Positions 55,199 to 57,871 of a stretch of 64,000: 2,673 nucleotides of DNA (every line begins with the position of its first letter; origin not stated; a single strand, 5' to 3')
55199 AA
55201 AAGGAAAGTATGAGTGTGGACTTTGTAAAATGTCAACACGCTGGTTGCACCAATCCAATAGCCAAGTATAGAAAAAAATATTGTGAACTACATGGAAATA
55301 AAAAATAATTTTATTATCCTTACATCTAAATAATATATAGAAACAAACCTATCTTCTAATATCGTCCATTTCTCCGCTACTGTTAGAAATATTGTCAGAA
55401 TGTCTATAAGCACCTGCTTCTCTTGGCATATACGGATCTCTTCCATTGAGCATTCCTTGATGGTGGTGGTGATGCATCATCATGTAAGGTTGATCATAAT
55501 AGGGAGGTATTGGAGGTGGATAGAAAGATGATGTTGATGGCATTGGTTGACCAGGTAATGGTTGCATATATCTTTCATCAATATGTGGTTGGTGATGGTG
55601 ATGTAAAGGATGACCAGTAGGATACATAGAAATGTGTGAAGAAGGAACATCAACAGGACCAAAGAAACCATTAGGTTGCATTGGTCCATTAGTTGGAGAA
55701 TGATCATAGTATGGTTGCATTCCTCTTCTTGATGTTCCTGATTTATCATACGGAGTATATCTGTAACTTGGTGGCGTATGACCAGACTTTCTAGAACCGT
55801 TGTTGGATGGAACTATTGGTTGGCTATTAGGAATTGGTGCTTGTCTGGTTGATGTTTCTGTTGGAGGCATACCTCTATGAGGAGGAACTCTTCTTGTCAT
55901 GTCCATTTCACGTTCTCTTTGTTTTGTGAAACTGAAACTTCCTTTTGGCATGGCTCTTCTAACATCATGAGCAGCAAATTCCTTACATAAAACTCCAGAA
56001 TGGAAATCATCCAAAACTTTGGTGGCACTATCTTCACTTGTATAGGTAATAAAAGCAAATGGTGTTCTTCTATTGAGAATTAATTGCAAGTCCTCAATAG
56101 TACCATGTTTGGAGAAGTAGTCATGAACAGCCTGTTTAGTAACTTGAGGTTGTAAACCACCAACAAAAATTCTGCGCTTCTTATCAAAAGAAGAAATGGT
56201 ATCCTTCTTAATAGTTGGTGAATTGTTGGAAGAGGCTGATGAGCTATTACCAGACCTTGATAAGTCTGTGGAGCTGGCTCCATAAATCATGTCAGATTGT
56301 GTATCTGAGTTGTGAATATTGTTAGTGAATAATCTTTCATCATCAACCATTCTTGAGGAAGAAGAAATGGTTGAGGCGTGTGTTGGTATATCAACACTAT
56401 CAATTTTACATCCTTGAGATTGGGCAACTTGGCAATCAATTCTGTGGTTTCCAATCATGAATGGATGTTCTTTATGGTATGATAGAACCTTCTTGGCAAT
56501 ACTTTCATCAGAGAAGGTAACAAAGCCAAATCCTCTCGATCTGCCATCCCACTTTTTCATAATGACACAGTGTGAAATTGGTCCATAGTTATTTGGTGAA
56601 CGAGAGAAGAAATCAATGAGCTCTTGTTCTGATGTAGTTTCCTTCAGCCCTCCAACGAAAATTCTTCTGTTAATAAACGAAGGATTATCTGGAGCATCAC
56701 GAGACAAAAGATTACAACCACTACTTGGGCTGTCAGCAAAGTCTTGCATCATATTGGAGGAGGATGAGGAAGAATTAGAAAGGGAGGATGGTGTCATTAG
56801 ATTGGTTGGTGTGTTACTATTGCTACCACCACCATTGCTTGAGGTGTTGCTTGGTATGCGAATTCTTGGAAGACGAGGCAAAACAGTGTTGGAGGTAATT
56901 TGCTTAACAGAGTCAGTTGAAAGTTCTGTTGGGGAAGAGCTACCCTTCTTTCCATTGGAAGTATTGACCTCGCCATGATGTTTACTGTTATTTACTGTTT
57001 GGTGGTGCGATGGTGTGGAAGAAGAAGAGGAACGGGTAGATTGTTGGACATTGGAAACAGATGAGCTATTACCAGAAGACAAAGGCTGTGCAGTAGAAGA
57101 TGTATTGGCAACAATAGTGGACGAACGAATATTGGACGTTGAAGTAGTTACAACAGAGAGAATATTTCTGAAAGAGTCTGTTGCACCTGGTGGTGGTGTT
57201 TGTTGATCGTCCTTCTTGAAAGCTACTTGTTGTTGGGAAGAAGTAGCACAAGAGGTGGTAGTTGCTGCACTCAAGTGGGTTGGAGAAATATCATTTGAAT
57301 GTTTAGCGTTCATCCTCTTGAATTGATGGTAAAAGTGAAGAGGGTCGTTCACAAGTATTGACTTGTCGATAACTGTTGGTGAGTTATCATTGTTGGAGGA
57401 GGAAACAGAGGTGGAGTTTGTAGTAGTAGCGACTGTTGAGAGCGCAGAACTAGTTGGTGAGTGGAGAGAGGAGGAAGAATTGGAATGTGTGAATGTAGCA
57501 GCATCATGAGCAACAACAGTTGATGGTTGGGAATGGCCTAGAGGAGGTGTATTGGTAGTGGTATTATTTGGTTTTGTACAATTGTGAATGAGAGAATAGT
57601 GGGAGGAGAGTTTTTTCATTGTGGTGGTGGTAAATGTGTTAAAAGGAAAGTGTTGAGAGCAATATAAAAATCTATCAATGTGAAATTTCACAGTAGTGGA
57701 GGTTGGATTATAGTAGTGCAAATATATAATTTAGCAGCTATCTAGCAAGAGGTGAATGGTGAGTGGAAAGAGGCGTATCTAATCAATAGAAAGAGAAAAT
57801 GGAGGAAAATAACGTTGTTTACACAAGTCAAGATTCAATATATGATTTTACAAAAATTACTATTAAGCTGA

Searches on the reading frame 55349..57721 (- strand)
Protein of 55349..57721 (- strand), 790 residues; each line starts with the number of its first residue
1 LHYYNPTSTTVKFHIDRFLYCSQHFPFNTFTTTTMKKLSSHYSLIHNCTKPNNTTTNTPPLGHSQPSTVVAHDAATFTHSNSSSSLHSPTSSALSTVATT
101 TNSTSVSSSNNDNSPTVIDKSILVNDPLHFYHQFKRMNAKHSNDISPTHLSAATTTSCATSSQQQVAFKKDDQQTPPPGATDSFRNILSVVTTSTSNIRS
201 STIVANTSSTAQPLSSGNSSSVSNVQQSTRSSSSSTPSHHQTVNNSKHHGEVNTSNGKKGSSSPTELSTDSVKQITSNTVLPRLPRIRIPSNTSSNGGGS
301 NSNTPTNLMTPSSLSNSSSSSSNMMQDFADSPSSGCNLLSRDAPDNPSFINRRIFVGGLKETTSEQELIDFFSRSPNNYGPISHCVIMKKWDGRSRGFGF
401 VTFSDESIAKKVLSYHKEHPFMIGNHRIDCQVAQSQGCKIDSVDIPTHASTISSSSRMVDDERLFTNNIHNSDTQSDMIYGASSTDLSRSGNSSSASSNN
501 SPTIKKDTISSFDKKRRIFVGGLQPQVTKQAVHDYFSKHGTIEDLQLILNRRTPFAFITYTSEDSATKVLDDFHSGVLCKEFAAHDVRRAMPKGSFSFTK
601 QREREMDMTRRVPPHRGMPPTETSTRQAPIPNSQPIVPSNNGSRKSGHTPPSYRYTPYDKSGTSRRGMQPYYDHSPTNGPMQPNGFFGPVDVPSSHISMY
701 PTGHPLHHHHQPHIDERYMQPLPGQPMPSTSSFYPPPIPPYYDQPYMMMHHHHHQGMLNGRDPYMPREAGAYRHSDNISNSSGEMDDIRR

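Call 12: search_protein_families(library=pfam, proteins=[window:55349-57721:-], max_evalue=0.001)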
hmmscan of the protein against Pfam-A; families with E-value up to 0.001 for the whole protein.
window:55349-57721:- (790 aa): 3 families
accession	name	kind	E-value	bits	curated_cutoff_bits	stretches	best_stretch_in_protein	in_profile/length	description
PF00076.28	RRM_1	-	1.7e-27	95.5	20.7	2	518-574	1-60/70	RNA recognition motif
PF23085.1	RRM_PARP14_3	-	5.3e-05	23.7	24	0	517-574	3-62/82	PARP14, third RRM domain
PF16367.11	RRM_7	-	5.4e-05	23.5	27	0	516-542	2-28/94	RNA recognition motif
